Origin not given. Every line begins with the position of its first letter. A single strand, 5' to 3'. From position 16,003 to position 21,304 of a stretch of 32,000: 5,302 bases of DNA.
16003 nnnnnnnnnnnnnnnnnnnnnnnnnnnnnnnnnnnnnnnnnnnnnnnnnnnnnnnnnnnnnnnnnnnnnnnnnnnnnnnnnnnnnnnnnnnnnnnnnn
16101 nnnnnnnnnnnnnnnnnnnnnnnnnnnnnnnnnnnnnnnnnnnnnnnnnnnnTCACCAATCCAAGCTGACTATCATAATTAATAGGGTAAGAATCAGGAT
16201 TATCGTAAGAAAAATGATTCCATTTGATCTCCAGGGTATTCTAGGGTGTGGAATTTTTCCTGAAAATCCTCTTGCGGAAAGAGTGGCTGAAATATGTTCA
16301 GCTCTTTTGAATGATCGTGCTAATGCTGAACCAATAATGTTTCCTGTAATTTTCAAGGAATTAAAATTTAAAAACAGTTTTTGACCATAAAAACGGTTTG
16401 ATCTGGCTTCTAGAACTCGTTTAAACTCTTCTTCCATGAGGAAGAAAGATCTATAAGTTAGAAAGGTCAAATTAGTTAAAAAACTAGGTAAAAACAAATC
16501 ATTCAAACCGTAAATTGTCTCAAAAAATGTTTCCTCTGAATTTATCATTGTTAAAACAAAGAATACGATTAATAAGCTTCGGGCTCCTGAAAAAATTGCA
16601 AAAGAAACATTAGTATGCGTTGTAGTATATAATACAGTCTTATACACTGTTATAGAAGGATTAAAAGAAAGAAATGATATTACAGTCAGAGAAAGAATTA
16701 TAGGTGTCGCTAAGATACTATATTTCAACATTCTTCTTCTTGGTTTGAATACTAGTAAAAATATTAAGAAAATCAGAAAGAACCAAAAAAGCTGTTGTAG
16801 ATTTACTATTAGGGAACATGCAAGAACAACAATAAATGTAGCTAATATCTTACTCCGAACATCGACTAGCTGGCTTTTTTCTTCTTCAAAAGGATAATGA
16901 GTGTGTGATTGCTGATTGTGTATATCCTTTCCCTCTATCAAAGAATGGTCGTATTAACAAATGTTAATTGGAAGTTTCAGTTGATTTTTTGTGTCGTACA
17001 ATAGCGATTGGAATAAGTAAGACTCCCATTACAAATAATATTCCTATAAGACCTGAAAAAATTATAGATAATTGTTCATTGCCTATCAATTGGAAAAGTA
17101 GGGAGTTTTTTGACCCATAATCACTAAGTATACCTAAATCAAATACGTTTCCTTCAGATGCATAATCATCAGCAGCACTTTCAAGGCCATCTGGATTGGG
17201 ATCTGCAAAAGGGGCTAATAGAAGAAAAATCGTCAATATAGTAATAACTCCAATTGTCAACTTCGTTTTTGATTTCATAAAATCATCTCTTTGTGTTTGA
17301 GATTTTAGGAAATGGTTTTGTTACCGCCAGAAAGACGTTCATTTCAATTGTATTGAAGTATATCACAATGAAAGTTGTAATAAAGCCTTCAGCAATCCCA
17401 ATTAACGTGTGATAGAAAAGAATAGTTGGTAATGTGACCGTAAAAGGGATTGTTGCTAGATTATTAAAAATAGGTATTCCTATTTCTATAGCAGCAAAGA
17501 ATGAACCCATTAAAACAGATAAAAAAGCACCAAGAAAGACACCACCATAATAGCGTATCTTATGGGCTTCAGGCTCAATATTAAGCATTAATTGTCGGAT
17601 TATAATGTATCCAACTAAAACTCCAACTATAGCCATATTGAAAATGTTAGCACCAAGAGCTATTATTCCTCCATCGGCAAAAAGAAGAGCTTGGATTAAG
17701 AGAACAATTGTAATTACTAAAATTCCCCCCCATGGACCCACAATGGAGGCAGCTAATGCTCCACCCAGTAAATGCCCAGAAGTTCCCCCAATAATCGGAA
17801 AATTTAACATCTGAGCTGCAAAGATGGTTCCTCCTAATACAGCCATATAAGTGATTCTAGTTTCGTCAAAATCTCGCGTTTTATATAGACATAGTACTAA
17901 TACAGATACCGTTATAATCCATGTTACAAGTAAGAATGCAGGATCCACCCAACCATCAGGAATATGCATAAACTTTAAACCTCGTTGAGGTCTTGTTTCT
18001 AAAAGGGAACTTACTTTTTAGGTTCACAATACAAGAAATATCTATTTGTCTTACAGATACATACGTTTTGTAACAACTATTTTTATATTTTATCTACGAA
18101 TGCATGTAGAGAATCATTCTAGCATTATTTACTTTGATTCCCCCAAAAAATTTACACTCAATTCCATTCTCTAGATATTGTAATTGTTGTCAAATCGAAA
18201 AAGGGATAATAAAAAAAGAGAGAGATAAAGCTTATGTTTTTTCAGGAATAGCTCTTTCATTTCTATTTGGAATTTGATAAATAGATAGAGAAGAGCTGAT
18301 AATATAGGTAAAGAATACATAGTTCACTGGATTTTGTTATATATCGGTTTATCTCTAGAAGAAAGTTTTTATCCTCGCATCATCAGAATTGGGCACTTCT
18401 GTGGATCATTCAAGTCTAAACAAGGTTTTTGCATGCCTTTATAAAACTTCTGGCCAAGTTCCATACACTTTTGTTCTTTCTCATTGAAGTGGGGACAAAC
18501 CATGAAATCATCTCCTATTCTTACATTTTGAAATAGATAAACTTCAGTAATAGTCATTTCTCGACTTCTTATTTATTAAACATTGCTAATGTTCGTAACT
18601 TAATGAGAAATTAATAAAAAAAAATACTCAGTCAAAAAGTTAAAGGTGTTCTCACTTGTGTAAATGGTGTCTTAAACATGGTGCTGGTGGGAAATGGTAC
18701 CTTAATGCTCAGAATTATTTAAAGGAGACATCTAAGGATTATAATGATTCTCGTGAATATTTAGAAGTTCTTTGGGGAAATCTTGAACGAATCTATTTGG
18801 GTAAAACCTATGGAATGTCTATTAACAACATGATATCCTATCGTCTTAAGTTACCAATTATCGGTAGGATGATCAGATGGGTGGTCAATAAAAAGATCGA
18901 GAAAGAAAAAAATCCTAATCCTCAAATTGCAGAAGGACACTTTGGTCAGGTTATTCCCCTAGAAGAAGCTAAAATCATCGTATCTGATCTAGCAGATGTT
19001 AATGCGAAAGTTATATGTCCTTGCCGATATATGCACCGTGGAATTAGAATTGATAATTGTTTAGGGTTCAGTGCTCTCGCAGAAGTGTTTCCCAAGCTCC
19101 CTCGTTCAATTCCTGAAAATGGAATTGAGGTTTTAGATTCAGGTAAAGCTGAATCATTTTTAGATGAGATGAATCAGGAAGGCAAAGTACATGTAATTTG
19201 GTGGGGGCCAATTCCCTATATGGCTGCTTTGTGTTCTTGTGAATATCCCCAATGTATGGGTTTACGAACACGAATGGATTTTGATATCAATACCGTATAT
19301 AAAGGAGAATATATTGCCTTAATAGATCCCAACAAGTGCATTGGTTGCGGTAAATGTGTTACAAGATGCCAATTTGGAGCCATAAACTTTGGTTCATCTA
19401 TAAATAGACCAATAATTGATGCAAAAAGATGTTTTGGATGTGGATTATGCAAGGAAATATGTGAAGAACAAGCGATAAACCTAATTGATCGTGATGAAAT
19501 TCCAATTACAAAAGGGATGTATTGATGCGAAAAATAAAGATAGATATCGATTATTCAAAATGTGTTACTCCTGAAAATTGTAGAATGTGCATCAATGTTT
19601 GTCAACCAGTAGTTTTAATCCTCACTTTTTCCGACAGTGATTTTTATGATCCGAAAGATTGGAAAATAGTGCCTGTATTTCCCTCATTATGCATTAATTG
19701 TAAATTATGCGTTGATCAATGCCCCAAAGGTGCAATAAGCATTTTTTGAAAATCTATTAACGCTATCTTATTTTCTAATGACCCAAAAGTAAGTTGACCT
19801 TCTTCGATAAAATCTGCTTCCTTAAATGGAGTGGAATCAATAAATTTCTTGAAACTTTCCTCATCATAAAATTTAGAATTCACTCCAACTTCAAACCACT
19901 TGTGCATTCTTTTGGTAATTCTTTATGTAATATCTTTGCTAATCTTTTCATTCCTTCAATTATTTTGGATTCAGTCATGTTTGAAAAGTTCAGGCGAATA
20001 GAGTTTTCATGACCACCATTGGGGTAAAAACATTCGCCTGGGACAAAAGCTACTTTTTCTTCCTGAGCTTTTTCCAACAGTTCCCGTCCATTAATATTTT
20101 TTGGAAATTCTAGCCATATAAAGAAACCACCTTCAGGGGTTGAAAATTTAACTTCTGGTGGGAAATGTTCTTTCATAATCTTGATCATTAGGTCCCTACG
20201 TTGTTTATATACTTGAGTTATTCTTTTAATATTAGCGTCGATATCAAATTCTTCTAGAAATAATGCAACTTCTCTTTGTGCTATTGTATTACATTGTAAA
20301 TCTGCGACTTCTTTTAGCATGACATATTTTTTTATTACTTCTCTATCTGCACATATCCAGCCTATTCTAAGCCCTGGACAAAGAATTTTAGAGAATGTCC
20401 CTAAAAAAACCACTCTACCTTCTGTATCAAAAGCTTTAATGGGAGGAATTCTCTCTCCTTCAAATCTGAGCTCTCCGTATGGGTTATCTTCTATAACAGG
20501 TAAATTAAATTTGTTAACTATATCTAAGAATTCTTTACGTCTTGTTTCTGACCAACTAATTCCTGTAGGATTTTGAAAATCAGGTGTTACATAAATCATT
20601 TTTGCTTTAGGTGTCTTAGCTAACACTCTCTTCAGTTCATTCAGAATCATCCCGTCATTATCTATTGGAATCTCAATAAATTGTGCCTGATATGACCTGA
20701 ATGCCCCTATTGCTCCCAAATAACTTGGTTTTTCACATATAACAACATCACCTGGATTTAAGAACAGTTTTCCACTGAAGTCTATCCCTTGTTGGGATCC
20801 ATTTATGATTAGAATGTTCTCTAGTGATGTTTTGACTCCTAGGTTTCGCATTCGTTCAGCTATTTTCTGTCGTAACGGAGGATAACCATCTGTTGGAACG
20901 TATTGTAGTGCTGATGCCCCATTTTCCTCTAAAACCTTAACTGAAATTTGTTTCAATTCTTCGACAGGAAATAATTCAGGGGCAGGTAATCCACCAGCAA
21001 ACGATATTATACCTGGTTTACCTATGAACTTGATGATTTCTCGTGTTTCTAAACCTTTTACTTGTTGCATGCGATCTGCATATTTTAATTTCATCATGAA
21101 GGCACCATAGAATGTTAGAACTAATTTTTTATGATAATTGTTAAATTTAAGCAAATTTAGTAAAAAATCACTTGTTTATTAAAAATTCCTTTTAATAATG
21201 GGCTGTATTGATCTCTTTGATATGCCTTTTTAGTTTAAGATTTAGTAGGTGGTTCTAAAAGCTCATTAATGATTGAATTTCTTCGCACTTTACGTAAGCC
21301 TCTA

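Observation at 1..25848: Near-complete anaerobic benzoyl-CoA degradation cluster in a probable Asgard archaeon, next to eukaryote-signature GTPases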

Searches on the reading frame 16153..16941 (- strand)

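Call 4: search_protein_families(library=pfam, proteins=[window:16153-16941:-])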
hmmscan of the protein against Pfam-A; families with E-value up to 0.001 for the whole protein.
window:16153-16941:- (262 aa): 1 family
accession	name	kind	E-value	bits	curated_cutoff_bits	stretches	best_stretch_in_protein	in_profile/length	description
PF02361.21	CbiQ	-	5.6e-21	75.6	25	1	26-230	8-213/216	Cobalt transport protein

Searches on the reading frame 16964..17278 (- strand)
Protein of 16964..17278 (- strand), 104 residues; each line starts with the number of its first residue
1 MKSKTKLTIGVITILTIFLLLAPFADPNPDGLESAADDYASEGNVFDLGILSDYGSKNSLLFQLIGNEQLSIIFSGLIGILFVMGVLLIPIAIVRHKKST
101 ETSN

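Call 4: search_protein_families(library=pfam, proteins=[window:16964-17278:-])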
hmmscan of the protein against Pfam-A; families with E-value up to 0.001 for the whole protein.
window:16964-17278:- (104 aa): 1 family
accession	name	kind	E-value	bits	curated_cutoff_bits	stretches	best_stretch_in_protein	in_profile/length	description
PF13190.11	PDGLE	-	2e-08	34.4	27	1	6-95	3-101/102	PDGLE domain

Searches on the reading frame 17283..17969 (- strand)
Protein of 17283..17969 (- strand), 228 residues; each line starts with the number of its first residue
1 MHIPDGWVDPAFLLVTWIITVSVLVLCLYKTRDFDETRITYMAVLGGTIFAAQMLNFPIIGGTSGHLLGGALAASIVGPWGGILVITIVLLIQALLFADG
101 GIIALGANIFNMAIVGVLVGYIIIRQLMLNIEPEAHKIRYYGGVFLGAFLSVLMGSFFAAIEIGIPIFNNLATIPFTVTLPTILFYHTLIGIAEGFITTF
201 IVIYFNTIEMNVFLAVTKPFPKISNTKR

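Call 4: search_protein_families(library=pfam, proteins=[window:17283-17969:-])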
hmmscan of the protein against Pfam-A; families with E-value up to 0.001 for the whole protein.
window:17283-17969:- (228 aa): 1 family
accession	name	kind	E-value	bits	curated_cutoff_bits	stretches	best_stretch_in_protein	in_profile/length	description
PF01891.21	CbiM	-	5.4e-56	190.1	23.1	1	2-209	1-202/205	Cobalt uptake substrate-specific transmembrane region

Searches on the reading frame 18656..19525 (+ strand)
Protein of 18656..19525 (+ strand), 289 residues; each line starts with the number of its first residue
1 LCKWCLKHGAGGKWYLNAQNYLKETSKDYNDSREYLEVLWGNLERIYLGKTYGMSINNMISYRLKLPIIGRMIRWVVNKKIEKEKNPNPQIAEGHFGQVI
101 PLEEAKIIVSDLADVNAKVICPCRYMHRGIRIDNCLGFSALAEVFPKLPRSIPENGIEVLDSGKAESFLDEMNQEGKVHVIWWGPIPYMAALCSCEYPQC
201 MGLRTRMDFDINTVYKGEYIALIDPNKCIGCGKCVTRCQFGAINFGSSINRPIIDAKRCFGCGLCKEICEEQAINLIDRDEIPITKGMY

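Call 4: search_protein_families(library=pfam, proteins=[window:18656-19525:+])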
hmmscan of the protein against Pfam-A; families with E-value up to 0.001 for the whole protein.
window:18656-19525:+ (289 aa): 10 families
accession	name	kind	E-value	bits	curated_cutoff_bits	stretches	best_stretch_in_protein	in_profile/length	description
PF00037.32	Fer4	-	9.7e-13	47.8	21.1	2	223-243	3-23/24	4Fe-4S binding domain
PF12838.12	Fer4_7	-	8.1e-11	42.7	27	2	227-272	1-51/52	4Fe-4S dicluster domain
PF12837.12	Fer4_6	-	7.8e-10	38.7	25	1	221-243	2-24/24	4Fe-4S binding domain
PF14697.11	Fer4_21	-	1.6e-09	38.2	35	1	221-275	1-58/59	4Fe-4S dicluster domain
PF12797.12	Fer4_2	-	2.4e-09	37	24.5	1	221-238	3-20/22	4Fe-4S binding domain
PF13237.11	Fer4_10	-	5.6e-08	33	25.5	1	222-269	3-52/53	4Fe-4S dicluster domain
PF13187.11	Fer4_9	-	3e-07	30.8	27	1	227-274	1-52/52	4Fe-4S dicluster domain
PF12800.12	Fer4_4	-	9e-05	22.9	24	0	225-241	1-17/17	4Fe-4S binding domain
PF13183.11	Fer4_8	-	0.00021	22.2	27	0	256-270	2-16/68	4Fe-4S dicluster domain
PF25160.1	LdpA_Fe-S-bd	-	0.0003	20.9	27.6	0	249-276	18-45/49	LdpA Fe-S cluster-binding domain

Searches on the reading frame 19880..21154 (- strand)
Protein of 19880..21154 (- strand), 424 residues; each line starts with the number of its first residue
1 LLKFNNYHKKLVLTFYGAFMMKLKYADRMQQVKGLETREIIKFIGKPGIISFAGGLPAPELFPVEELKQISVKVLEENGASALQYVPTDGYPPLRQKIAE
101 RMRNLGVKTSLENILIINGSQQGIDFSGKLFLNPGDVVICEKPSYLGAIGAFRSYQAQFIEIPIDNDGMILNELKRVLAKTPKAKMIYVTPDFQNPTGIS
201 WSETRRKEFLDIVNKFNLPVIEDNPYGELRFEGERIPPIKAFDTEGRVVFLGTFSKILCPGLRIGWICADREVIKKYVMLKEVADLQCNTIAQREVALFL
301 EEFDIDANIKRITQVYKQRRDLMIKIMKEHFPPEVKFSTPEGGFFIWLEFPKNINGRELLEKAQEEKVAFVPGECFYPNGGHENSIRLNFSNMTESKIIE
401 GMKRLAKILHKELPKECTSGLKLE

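Call 5: search_protein_families(library=pfam, proteins=[window:19880-21154:-])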
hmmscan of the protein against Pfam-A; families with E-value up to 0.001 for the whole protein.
window:19880-21154:- (424 aa): 2 families
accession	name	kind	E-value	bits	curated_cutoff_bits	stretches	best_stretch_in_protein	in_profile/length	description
PF00155.27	Aminotran_1_2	-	2.6e-39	135.9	19.7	1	76-405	29-361/361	Aminotransferase class I and II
PF12897.13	Asp_aminotransf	-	6.2e-12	45.5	27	1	137-406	126-406/421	Aspartate amino-transferase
